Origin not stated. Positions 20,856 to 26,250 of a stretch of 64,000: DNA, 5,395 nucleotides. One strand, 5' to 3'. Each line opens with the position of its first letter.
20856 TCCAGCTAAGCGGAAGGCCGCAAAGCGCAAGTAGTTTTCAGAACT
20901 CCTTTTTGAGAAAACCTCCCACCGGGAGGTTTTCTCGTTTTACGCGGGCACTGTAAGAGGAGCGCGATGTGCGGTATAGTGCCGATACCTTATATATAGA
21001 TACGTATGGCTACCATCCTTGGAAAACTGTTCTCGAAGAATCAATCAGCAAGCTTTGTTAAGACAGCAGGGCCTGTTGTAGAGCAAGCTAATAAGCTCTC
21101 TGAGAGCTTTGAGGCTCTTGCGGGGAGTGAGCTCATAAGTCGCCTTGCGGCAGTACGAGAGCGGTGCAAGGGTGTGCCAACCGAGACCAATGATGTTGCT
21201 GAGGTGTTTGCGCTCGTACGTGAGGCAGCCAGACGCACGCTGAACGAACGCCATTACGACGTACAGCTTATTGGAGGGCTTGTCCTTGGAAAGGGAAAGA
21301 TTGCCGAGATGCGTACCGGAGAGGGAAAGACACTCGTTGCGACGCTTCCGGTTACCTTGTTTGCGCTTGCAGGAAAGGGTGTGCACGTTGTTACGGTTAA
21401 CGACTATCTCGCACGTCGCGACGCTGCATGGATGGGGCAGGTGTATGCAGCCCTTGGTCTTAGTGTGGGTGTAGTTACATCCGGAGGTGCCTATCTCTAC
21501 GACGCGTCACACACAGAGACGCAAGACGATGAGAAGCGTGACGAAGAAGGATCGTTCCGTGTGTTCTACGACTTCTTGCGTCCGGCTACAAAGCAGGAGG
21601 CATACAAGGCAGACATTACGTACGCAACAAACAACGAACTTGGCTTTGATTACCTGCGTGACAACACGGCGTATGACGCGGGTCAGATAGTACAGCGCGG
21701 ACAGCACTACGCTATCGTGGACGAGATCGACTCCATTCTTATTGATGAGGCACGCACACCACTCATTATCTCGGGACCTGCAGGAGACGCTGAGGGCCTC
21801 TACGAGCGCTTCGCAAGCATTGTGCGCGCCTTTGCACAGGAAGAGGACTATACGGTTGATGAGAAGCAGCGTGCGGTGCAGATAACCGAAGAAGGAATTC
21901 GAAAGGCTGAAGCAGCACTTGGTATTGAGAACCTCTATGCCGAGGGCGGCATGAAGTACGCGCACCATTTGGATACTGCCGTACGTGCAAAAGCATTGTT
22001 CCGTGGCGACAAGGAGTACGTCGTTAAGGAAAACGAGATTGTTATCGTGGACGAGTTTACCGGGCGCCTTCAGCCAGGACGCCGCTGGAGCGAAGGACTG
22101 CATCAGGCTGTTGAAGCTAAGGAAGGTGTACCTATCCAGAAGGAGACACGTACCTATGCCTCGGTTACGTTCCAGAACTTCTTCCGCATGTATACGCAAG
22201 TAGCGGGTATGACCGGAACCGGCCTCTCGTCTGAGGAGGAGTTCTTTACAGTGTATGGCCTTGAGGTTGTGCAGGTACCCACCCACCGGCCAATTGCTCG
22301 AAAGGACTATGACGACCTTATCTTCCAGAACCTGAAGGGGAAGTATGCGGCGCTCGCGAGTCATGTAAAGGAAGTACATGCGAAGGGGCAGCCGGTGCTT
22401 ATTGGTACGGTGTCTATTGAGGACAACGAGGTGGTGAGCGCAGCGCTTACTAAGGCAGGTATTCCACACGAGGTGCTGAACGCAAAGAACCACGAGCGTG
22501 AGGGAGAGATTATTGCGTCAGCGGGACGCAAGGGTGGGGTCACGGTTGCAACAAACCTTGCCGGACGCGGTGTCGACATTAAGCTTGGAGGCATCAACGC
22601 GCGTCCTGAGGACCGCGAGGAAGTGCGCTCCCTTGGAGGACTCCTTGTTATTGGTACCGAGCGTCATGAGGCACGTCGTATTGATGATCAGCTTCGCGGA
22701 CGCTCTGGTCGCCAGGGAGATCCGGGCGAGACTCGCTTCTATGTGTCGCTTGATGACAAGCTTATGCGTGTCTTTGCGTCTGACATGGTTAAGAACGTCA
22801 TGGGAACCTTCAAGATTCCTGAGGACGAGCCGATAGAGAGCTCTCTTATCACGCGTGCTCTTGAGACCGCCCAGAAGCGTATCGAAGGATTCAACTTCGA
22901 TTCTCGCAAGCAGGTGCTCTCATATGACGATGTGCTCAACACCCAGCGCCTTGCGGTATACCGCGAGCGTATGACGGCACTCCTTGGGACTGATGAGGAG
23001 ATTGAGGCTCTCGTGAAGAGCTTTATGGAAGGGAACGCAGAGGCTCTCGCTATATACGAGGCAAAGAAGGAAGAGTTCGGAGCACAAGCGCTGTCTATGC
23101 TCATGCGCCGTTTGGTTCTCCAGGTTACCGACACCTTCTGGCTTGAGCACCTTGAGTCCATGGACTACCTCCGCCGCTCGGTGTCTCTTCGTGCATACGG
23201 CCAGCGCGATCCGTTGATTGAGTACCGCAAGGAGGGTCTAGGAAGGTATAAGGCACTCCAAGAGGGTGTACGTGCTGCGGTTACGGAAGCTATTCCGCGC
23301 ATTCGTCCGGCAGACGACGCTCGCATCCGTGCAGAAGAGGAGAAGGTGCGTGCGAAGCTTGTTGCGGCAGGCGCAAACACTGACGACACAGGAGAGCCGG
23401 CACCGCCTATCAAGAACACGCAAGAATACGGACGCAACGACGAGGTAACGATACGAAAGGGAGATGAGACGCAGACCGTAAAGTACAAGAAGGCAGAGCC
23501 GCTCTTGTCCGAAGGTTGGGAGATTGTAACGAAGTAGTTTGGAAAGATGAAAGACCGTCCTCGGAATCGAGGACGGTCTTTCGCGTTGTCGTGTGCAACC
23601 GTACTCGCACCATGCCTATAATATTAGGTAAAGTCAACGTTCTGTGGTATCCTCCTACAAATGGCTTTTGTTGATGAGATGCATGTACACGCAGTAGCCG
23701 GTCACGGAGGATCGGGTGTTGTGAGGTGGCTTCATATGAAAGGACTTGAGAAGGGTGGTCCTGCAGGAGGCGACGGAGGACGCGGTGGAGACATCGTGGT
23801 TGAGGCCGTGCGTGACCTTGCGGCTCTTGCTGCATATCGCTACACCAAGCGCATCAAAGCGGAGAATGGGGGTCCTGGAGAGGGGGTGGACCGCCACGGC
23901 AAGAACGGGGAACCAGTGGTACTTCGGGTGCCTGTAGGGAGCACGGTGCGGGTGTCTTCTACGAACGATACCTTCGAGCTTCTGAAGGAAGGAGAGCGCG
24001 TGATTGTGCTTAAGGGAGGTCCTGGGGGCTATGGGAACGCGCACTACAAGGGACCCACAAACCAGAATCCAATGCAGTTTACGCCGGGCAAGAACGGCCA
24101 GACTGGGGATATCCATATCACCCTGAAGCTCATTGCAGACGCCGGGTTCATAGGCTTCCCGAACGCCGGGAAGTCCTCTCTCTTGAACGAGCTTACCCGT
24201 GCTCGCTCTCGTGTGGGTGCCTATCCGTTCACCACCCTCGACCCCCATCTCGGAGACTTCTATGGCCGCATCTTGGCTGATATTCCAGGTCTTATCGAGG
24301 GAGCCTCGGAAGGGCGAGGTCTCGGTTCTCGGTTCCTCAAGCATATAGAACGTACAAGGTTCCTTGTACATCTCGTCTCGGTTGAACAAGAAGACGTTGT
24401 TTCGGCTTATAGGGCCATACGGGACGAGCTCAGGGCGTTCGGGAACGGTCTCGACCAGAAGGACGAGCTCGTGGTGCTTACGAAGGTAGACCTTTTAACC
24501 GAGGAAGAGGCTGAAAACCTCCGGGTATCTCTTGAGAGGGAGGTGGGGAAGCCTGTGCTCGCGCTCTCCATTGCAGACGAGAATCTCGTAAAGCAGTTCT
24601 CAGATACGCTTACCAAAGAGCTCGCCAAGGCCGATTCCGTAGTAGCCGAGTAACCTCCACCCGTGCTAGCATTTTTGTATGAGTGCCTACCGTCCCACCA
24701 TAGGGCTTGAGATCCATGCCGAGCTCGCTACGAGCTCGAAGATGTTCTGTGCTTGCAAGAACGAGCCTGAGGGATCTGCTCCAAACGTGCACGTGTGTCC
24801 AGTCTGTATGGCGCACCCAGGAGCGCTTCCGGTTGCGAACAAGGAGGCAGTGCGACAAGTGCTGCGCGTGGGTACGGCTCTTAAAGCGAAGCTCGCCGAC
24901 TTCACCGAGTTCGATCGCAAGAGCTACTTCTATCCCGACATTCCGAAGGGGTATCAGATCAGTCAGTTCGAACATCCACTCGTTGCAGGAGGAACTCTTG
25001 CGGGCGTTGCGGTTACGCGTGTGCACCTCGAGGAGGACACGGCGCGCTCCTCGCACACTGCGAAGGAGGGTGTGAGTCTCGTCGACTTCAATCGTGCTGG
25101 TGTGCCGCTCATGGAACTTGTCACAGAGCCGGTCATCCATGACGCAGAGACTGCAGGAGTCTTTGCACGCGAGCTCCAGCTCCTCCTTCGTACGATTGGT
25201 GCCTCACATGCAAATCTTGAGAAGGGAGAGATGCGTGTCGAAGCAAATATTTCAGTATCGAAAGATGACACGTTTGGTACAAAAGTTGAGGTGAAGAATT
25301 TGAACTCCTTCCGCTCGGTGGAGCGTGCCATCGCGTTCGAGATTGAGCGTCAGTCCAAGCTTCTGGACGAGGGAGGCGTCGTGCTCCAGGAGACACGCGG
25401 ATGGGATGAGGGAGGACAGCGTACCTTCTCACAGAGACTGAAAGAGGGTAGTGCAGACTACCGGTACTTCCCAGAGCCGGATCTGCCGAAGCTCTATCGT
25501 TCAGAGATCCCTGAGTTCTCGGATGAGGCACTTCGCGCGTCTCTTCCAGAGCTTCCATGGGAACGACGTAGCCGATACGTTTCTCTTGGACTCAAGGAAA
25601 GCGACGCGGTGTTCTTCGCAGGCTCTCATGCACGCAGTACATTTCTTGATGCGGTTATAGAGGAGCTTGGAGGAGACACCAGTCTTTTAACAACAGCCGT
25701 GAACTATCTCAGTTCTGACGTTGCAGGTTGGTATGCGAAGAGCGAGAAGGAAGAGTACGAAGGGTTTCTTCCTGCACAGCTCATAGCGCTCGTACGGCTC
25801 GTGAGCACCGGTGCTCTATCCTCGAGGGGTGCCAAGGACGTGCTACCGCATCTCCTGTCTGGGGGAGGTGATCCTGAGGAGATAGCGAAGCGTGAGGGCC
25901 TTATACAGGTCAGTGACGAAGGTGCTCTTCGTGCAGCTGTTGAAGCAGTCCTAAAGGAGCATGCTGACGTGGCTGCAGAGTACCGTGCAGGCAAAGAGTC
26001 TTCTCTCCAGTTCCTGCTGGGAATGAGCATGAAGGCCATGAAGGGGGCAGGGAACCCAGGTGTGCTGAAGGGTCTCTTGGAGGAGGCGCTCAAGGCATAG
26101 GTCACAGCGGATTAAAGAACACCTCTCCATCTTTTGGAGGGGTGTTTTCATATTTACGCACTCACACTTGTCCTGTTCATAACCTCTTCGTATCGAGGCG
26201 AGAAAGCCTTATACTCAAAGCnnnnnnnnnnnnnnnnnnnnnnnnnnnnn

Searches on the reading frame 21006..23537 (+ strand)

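Call 13: search_protein_families(library=pfam, proteins=[window:21006-23537:+])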
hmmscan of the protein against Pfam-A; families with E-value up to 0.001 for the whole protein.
window:21006-23537:+ (843 aa): 4 families
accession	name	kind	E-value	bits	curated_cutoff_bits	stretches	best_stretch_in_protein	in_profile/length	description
PF07517.20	SecA_DEAD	-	6.5e-111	370.7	24.6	1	11-413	6-289/290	SecA DEAD-like domain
PF21090.3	P-loop_SecA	-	3.5e-75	252.5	27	2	429-529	1-101/205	SecA P-loop domain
PF07516.18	SecA_SW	-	2.3e-43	149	26.7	2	679-765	114-198/200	SecA Wing and Scaffold domain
PF01043.26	SecA_PP_bind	-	1.1e-39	135.8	23.5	1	263-370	3-110/110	SecA preprotein cross-linking domain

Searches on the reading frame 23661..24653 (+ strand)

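Call 13: search_protein_families(library=pfam, proteins=[window:23661-24653:+])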
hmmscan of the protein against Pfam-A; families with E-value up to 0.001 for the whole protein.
window:23661-24653:+ (330 aa): 4 families
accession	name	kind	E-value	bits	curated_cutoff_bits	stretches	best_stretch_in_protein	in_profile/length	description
PF01018.28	GTP1_OBG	-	1.2e-43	148.9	27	1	4-157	1-155/155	GTP1/OBG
PF01926.29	MMR_HSR1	-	1e-22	80.8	21.9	1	161-275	2-113/113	50S ribosome-binding GTPase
PF02421.24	FeoB_N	-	9.4e-09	35.4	27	1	163-312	5-151/156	Ferrous iron transport protein B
PF03193.22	RsgA_GTPase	-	7.2e-05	23.1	30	0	269-320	56-107/174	RsgA GTPase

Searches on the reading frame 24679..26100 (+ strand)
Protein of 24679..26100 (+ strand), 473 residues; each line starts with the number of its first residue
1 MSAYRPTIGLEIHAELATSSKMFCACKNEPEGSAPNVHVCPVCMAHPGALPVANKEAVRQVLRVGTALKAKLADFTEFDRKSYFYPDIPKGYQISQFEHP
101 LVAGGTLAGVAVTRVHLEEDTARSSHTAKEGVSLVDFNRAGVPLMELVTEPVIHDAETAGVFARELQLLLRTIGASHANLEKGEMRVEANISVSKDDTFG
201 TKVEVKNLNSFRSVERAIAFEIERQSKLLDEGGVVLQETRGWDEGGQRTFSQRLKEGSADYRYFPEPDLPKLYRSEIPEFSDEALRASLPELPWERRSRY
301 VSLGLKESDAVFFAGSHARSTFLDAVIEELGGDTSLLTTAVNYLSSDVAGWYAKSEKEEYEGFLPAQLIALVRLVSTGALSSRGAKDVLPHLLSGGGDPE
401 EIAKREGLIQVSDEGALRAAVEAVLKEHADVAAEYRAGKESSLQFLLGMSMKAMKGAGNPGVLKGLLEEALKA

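Call 13: search_protein_families(library=pfam, proteins=[window:24679-26100:+])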
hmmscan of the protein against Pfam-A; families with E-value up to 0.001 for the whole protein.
window:24679-26100:+ (473 aa): 2 families
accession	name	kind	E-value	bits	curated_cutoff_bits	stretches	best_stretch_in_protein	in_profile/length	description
PF02934.20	GatB_N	-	1.4e-102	343.1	23.4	1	7-273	2-270/277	GatB/GatE catalytic domain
PF02637.23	GatB_Yqey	-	2.1e-30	106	27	1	331-471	7-148/148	GatB domain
